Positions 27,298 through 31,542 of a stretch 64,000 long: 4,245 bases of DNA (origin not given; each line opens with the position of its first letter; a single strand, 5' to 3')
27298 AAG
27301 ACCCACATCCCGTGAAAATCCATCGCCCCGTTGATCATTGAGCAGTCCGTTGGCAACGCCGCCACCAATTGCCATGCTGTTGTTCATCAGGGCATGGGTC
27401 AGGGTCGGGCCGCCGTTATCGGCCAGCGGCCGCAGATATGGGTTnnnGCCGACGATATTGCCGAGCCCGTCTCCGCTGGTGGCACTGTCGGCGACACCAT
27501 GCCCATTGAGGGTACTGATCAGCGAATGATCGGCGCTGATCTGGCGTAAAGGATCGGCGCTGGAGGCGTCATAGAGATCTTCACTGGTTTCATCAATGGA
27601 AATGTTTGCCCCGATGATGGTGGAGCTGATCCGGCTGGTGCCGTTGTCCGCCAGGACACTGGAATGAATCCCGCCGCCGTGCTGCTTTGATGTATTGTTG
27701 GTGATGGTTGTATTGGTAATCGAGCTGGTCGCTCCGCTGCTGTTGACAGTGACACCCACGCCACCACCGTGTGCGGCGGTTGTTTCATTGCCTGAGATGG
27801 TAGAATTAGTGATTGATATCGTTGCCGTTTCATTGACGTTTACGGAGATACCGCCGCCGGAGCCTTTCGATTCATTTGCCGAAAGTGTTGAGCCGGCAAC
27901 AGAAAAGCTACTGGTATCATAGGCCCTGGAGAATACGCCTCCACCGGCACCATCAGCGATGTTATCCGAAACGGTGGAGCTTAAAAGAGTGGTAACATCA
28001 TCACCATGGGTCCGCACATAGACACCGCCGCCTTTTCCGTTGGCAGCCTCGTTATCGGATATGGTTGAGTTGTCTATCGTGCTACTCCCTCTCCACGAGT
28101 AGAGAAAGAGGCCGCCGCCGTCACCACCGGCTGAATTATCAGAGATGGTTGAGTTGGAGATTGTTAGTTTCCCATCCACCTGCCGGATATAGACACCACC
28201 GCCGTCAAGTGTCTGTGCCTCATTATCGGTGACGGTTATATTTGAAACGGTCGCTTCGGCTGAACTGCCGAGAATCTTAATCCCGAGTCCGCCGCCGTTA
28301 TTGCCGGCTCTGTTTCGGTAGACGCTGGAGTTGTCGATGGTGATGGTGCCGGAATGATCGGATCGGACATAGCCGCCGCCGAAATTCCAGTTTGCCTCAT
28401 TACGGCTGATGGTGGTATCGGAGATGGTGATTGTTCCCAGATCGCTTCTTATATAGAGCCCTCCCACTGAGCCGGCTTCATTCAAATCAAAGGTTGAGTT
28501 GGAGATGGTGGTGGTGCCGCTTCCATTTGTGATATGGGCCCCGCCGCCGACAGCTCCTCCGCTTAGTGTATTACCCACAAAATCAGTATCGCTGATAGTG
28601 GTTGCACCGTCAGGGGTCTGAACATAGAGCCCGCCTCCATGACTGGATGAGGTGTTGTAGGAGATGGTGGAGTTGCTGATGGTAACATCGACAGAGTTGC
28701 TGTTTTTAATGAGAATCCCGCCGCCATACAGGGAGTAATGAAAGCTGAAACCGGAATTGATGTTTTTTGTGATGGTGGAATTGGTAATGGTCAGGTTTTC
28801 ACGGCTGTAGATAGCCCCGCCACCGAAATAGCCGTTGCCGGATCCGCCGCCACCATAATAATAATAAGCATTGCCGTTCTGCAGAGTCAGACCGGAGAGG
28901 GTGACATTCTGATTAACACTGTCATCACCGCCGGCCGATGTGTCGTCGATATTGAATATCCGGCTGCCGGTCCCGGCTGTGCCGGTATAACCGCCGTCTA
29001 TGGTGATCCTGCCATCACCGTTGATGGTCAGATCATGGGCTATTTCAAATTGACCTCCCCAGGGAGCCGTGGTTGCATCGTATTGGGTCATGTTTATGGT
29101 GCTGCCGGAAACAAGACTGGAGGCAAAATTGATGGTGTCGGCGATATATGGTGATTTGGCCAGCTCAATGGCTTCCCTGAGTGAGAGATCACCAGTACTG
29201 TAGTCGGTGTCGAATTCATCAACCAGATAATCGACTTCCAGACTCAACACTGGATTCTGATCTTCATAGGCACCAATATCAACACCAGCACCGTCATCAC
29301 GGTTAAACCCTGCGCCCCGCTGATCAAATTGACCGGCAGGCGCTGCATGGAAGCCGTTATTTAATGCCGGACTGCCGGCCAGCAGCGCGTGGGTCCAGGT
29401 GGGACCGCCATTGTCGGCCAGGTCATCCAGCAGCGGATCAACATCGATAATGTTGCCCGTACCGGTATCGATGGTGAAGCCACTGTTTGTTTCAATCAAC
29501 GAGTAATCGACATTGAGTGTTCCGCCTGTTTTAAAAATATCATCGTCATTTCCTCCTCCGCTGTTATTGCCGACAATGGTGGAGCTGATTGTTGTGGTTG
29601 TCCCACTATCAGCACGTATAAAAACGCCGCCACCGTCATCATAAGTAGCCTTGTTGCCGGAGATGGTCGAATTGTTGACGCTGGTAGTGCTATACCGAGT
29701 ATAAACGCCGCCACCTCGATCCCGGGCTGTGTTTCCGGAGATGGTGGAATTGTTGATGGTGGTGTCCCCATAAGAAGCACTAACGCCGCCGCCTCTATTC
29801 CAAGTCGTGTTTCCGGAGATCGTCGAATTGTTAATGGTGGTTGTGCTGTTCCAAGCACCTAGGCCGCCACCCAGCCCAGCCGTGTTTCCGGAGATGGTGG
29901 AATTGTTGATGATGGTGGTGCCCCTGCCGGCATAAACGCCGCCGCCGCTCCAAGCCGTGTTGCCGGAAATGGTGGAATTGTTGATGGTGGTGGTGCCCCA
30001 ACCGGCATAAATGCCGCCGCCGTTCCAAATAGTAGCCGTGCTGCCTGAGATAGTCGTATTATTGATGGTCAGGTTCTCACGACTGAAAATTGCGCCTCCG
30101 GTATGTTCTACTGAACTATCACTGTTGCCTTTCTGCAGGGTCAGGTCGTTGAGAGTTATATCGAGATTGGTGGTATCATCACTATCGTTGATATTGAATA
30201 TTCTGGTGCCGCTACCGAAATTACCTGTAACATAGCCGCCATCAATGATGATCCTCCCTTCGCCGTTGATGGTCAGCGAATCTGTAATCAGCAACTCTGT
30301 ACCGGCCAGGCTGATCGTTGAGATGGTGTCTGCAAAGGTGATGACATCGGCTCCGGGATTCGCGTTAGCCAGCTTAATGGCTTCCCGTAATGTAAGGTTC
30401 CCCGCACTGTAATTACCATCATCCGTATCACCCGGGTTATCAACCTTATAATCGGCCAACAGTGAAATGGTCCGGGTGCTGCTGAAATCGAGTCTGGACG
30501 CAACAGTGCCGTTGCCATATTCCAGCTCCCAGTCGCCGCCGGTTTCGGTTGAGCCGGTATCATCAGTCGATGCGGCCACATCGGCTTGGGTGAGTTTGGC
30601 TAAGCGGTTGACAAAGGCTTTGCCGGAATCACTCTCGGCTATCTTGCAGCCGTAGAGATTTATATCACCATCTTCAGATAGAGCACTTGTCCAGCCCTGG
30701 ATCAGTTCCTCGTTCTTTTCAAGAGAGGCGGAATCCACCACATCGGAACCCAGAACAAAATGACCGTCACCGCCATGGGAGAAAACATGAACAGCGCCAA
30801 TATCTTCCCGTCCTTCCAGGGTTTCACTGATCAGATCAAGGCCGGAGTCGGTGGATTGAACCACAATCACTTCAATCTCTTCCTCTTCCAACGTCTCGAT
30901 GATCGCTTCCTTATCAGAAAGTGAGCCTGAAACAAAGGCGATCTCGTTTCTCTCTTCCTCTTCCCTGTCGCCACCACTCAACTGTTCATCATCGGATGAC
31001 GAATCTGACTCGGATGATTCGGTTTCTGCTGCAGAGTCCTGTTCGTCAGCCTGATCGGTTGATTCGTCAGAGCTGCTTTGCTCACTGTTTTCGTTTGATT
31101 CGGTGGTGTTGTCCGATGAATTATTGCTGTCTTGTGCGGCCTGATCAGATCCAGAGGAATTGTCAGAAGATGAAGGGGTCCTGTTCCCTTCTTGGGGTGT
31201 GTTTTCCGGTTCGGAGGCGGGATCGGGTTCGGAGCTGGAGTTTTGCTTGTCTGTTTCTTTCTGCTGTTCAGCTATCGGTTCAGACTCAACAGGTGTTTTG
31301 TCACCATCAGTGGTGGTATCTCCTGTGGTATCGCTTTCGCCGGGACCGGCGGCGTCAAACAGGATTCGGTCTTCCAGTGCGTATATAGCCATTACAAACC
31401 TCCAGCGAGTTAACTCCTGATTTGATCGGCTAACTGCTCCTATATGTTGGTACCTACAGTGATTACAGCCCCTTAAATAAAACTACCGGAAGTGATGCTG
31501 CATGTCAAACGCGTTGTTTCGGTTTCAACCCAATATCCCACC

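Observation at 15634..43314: Two tandem paralogous giant genes (about 5,250 and 3,930 codons) made of concatenated 'CSLREA-like head / parallel beta-helix / choice-of-anchor-Q-like tail' modules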

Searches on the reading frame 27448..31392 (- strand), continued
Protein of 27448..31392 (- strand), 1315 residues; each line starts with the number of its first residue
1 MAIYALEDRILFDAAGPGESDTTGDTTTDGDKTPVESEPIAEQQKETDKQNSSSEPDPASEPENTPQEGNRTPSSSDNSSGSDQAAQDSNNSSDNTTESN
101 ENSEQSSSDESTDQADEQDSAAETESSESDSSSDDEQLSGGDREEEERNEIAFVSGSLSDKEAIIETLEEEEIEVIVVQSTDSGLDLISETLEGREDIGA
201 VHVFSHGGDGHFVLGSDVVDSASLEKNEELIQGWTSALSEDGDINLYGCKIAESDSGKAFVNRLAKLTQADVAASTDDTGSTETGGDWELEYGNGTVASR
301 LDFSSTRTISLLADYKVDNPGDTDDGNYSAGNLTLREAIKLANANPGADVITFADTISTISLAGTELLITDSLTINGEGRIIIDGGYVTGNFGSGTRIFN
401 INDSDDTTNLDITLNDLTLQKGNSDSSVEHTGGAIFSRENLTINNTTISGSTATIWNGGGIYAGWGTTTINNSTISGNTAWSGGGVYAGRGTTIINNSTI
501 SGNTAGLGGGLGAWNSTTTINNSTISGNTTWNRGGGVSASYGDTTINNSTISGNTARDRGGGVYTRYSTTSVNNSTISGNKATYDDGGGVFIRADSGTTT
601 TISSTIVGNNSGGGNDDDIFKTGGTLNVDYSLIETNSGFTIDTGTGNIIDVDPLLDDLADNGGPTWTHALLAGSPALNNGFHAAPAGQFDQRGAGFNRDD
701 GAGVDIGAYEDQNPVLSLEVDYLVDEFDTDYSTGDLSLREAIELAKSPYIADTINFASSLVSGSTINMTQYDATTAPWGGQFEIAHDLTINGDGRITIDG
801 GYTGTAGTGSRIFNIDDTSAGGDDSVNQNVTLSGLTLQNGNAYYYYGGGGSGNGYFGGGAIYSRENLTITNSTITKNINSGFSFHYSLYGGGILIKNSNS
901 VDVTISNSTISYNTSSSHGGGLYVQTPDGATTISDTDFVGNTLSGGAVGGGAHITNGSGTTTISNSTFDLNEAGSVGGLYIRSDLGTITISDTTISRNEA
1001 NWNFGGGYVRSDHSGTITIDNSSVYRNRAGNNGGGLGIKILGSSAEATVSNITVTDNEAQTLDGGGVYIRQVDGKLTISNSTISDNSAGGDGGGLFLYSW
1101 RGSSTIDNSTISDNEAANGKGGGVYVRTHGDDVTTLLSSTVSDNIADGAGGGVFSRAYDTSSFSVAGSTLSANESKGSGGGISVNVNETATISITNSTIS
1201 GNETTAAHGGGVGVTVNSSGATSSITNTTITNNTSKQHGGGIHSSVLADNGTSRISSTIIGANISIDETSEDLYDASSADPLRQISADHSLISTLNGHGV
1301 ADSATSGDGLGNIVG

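Call 84: find_encoding_contigs(protein=P0060, flank=10000, max_places=1)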
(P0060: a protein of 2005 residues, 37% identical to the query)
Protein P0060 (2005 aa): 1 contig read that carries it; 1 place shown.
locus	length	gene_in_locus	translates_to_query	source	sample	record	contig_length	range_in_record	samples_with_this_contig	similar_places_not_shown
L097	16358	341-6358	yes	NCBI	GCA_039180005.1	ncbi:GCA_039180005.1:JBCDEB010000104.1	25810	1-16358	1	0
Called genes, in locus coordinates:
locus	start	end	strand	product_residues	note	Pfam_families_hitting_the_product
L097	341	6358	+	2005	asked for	PF05860:TPS, PF14252:DUF4347, PF13229:Beta_helix (faint), PF02415:Chlam_PMP (faint), PF12770:CHAT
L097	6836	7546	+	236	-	-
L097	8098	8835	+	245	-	PF06051:DUF928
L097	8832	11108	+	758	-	PF05226:CHASE2, PF00211:Guanylate_cyc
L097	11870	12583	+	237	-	PF06051:DUF928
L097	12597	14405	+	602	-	PF05226:CHASE2, PF00990:GGDEF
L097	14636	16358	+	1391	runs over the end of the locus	PF05860:TPS, PF14252:DUF4347, PF12770:CHAT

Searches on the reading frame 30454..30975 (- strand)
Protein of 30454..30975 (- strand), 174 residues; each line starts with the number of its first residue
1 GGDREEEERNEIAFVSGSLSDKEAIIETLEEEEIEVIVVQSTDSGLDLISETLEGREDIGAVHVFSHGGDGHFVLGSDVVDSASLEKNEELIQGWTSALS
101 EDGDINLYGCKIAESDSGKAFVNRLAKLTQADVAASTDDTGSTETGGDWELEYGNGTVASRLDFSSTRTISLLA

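Call 72: predict_structure(alignment_id=A4)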
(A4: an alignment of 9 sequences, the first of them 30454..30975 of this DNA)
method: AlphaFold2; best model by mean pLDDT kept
length: 174 residues; sequences in the alignment: 9
mean_pLDDT: 87.5   pTM: 0.84
mean pLDDT of the five models: 87.5, 85.3, 85.1, 79.3, 79.3
residues with pLDDT >= 90: 124; 70-90: 27; 50-70: 12; < 50: 11
segments of 3 or more residues with pLDDT < 50: 1-3, 168-174
pLDDT, mean of each block of 10 residues (from residue 1): 56 95 90 95 97 94 96 98 95 93 93 97 97 93 75 84 59 38
secondary structure, 60 per line:
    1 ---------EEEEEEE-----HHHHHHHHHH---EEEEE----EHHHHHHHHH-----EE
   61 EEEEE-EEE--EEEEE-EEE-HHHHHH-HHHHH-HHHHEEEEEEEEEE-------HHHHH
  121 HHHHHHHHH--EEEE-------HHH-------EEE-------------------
elements in order: E10-16 H22-31 E35-39 H45-53 E59-65 E67-69 E72-76 E78-80 H82-87 H89-93 H95-98 E99-108 H116-129 E132-135 E153-155
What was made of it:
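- N-terminal unit: the DUF4347 model has pLDDT 87.5 (call 72).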

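Call 76: fold_search(model_id=the predicted structure, library=pdb)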
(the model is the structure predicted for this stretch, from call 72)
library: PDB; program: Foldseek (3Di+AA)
matches with E <= 10: 1656; with E <= 0.001: 23
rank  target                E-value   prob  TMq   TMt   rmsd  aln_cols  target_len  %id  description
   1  9qpe_G                1.2e-05  1.00  0.58  0.57   3.4       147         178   16  Hcp3-Tce1 complex from the Pseudomonas aeruginosa Type VI Secretion System (released 2026-04-08)
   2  4jj8_A                3.2e-05  1.00  0.45  0.36   6.9       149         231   16  Caspase-3 specific unnatural amino acid peptides (released 2013-06-12)
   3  7xn6_A                1.4e-04  1.00  0.46  0.39   4.8       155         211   16  Cryo-EM structure of CopC-CaM-caspase-3 with ADPR-deacylization (released 2022-12-14)
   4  1kmc_B                1.9e-04  1.00  0.42  0.33   7.4       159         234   13  Crystal Structure of the Caspase-7 / XIAP-BIR2 Complex (released 2002-01-16)
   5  4jr2_A                2.4e-04  1.00  0.43  0.35   5.8       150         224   17  Human procaspase-7/caspase-7 heterodimer bound to Ac-DEVD-CMK (released 2013-05-08)
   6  1shj_B                2.5e-04  1.00  0.44  0.38   5.8       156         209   15  Caspase-7 in complex with DICA allosteric inhibitor (released 2004-08-17)
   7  4n6o_A                2.7e-04  1.00  0.43  0.31   7.6       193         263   11  Crystal structure of reduced legumain in complex with cystatin E/M (released 2015-02-11)
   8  4hqr_A                2.9e-04  1.00  0.41  0.34   6.1       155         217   14  Crystal Structure of mutant form of Caspase-7 (released 2013-09-11)
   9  5jft_A                3.1e-04  1.00  0.41  0.32   7.3       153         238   13  Zebra Fish Caspase-3 (released 2016-10-26)
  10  7fql_E                3.5e-04  1.00  0.45  0.32   6.3       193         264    9  Crystal Structure of human Legumain in complex with (2S)-N-[(1S)-3-amino-1-cyano-3-oxopropyl]-1-[1-[4-[(2,4-difluoroph (released 2023-10-11)
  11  8dgz_B                4.5e-04  1.00  0.44  0.36   6.1       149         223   15  Caspase-7 bound to substrate mimic and allosteric inhibitor (released 2023-07-05)
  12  1kmc_A                4.5e-04  1.00  0.42  0.33   7.4       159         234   13  Crystal Structure of the Caspase-7 / XIAP-BIR2 Complex (released 2002-01-16)
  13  3ez1_B                4.8e-04  1.00  0.42  0.20   6.2       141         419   17  Crystal structure of putative aminotransferase (MocR family) (YP_604413.1) from DEINOCOCCUS GEOTHERMALIS DSM 11300 at  (released 2008-11-18)
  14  4jr2_B                5.4e-04  1.00  0.45  0.36   7.6       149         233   16  Human procaspase-7/caspase-7 heterodimer bound to Ac-DEVD-CMK (released 2013-05-08)
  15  3dei_A                5.4e-04  1.00  0.41  0.32   7.6       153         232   12  Crystal Structures of Caspase-3 with Bound Isoquinoline-1,3,4-trione Derivative Inhibitors (released 2008-09-02)
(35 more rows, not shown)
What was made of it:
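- On Clan CD cysteine peptidase (caspase / CPD-like): Foldseek matches: Tce1 at 1.2e-5, caspase-3/7 at 3e-5 to 1e-3, plus legumain and MALT1 (call 76).
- Closest known: Clan CD cysteine protease domains: Tce1/PA0256. Same: The DUF4347 domains of U and D share the fold (call 76).
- Its best fold matches are Tce1/PA0256, then caspases, legumain and MALT1 (call 76).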

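Call 80: search_solved_structures(query=A4, max_evalue=1, show_alignments=2)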
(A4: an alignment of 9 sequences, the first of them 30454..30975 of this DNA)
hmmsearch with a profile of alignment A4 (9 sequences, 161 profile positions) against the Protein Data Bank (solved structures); distinct sequences matched with E-value up to 1: 1.
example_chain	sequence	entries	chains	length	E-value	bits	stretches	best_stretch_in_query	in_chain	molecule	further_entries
9qpe_G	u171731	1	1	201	0.0063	19.8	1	43-116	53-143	DUF4347 domain-containing protein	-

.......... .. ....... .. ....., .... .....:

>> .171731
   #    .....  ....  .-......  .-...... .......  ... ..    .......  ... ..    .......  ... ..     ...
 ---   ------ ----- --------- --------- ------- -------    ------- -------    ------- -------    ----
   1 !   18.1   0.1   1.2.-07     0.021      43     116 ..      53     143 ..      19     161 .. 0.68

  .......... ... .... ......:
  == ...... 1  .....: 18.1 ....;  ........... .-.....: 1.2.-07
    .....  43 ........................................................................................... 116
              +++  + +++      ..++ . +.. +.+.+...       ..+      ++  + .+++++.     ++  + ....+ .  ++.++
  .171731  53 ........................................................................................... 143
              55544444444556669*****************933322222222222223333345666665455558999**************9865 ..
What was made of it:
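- On Clan CD cysteine peptidase (caspase / CPD-like): The His and Cys align with Tce1 His186 and Cys240 (call 80).
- Closest known: Clan CD cysteine protease domains: Tce1/PA0256. Same: They keep the His and Cys that align with Tce1 His186 and Cys240 (call 80).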
